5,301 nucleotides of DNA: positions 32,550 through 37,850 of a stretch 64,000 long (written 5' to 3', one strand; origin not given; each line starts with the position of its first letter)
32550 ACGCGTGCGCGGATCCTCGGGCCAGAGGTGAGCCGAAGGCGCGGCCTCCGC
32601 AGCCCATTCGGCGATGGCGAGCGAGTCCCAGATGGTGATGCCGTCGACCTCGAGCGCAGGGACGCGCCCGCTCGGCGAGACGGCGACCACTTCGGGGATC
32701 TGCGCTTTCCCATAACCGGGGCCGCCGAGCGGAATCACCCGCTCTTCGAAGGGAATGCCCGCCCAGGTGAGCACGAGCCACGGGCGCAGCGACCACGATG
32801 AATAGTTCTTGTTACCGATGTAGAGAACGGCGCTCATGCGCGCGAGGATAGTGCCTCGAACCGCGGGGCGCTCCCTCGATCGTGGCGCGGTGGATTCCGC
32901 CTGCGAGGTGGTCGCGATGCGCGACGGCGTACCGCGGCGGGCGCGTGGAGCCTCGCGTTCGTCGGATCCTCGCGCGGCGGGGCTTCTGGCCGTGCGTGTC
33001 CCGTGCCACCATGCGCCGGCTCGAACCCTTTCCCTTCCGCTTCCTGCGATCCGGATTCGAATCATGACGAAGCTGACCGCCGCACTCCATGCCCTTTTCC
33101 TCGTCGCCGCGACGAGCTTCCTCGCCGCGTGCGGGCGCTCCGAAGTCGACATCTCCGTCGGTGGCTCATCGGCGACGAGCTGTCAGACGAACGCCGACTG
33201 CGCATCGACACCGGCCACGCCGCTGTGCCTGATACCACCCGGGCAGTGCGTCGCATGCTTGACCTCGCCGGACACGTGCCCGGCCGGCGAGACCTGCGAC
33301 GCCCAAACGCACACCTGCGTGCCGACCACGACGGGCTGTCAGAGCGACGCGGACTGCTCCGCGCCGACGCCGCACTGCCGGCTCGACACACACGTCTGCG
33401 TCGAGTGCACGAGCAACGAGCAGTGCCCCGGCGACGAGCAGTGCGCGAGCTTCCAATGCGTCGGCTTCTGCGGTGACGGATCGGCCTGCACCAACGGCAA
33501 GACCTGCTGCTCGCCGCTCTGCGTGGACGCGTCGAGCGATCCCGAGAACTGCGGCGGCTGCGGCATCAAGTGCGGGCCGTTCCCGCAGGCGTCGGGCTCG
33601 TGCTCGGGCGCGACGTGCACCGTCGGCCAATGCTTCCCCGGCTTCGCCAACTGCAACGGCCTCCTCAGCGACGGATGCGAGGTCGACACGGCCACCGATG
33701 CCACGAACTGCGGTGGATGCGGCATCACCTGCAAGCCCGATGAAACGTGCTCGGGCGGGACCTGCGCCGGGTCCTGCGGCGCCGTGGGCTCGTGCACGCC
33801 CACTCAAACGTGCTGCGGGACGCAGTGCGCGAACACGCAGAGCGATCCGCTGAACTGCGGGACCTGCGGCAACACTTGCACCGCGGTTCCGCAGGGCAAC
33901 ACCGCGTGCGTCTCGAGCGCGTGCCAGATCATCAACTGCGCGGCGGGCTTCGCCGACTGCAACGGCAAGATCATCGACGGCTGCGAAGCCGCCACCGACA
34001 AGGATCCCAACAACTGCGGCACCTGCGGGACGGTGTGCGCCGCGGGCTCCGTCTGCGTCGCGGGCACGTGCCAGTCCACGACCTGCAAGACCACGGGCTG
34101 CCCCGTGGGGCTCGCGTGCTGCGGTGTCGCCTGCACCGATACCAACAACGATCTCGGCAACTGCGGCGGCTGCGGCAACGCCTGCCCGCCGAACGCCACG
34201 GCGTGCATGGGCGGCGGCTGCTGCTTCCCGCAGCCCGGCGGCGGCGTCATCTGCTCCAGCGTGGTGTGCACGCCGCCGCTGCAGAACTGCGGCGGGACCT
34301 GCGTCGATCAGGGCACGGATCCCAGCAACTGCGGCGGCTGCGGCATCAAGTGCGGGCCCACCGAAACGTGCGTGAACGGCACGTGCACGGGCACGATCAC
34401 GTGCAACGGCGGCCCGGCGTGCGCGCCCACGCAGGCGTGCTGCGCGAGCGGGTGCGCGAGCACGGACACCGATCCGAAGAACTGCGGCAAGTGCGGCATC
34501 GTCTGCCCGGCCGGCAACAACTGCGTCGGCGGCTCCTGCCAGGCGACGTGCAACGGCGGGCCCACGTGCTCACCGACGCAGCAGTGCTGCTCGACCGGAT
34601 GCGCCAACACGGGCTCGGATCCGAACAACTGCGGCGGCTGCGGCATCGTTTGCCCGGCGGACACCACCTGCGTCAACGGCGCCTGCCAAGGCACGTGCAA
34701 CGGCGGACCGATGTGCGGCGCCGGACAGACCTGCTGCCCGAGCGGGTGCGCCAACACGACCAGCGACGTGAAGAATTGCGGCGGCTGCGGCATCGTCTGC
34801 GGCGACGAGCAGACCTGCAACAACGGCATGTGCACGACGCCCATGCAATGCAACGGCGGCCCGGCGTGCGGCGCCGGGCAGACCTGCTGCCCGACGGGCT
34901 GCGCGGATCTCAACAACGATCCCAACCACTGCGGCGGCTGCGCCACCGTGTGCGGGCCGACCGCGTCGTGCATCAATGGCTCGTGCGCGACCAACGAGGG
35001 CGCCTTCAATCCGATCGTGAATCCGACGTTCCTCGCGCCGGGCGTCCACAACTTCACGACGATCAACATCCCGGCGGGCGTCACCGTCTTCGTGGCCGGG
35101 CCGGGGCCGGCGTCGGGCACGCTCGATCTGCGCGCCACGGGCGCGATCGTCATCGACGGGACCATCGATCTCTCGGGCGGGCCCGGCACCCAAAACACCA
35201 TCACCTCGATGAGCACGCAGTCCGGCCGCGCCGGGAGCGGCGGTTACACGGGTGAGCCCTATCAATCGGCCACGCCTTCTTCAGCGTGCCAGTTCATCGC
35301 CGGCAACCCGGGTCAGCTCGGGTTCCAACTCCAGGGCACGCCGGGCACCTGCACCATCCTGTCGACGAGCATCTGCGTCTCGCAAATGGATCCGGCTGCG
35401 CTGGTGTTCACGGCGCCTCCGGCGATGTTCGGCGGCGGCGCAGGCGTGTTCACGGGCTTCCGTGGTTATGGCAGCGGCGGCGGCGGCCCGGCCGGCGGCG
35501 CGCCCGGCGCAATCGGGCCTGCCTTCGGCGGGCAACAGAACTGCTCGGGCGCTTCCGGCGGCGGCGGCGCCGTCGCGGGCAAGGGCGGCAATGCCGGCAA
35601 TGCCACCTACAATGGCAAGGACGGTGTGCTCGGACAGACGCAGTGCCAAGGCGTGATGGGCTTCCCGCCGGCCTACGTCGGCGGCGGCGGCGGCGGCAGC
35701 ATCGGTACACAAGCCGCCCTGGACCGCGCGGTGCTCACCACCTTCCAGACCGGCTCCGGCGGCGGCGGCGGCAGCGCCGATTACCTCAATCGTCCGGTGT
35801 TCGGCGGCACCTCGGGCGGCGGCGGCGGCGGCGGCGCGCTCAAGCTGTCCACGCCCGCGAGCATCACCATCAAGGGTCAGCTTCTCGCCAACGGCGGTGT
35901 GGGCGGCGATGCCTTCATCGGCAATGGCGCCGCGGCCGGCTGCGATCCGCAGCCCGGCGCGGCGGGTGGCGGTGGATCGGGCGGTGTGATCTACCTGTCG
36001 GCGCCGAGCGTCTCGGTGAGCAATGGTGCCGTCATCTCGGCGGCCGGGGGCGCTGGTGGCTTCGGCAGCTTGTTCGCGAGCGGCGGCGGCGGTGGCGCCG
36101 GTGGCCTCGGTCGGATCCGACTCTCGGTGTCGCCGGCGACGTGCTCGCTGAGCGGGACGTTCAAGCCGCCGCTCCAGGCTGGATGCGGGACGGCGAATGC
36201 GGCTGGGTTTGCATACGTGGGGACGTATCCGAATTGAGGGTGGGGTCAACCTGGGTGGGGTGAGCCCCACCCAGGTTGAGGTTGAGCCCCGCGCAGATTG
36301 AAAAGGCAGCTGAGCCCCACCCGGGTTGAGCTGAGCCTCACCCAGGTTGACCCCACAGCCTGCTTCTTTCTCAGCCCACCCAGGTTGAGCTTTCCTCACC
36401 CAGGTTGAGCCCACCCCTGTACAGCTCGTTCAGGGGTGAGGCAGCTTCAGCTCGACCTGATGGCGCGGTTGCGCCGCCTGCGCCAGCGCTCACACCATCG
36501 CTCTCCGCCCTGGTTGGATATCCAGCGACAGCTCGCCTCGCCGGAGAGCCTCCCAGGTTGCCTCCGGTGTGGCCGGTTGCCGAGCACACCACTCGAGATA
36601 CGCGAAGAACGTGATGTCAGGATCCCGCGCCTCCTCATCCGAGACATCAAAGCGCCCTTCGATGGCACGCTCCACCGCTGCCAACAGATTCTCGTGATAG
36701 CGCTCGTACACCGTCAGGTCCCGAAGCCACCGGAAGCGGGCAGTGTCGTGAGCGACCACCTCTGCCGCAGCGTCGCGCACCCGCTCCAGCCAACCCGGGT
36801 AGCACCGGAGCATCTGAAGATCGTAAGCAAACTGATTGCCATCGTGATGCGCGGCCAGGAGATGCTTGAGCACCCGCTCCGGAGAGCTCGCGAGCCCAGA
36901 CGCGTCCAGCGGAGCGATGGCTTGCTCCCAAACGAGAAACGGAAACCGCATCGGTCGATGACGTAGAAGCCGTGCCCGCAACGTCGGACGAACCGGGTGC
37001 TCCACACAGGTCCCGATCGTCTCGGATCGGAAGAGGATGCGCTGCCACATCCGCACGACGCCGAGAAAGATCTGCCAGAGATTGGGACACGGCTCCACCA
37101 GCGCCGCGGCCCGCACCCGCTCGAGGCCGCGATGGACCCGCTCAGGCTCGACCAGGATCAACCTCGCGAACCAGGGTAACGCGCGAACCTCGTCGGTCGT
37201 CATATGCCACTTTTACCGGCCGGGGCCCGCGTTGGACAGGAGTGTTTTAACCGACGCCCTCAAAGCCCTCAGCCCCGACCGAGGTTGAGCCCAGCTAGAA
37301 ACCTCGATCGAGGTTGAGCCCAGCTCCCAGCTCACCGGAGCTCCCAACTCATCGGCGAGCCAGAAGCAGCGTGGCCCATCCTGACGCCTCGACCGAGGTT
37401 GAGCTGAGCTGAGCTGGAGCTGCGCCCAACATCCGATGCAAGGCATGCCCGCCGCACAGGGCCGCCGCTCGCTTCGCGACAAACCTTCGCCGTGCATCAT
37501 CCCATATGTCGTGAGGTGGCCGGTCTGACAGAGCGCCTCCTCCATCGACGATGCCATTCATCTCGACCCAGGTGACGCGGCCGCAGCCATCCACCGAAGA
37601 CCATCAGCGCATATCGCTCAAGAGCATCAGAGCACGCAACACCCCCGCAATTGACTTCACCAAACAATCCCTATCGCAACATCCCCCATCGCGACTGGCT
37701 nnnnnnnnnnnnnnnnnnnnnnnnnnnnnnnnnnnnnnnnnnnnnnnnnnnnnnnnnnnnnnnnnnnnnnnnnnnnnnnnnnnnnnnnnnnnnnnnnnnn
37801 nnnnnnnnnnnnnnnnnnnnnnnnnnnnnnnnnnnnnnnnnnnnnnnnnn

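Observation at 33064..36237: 1058-aa extracellular protein built from more than 20 '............' Cys-knot-like repeats plus a Gly-rich beta-helix-like tail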

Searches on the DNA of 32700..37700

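Call 76: search_rna_families(source=window, start=32700, end=37700, threshold=evalue, max_evalue=1)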
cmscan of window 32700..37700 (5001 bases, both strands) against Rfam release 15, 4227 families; matches with E-value up to 1: 2.
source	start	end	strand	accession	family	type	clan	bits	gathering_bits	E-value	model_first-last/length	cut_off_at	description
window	36242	36290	+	RF02097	mir-1662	Gene; miRNA;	-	22.7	85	0.45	1-66/66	no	mir-1662 microRNA precursor family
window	35550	35587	-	RF02405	P34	Gene; sRNA;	-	15.8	44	0.98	14-51/399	no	Pseudomonas sRNA P34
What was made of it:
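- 36246..36279 (+): Perfect 15-bp inverted repeat with a 4-nt loop, 9 nt after the stop codon. It may act as a 3' stem-loop for the mRNA. No Rfam family (call 76).
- Tried and rejected: Rfam scan of 32700-37700: only two chance-level hits, each far below its family's gathering score (call 76).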
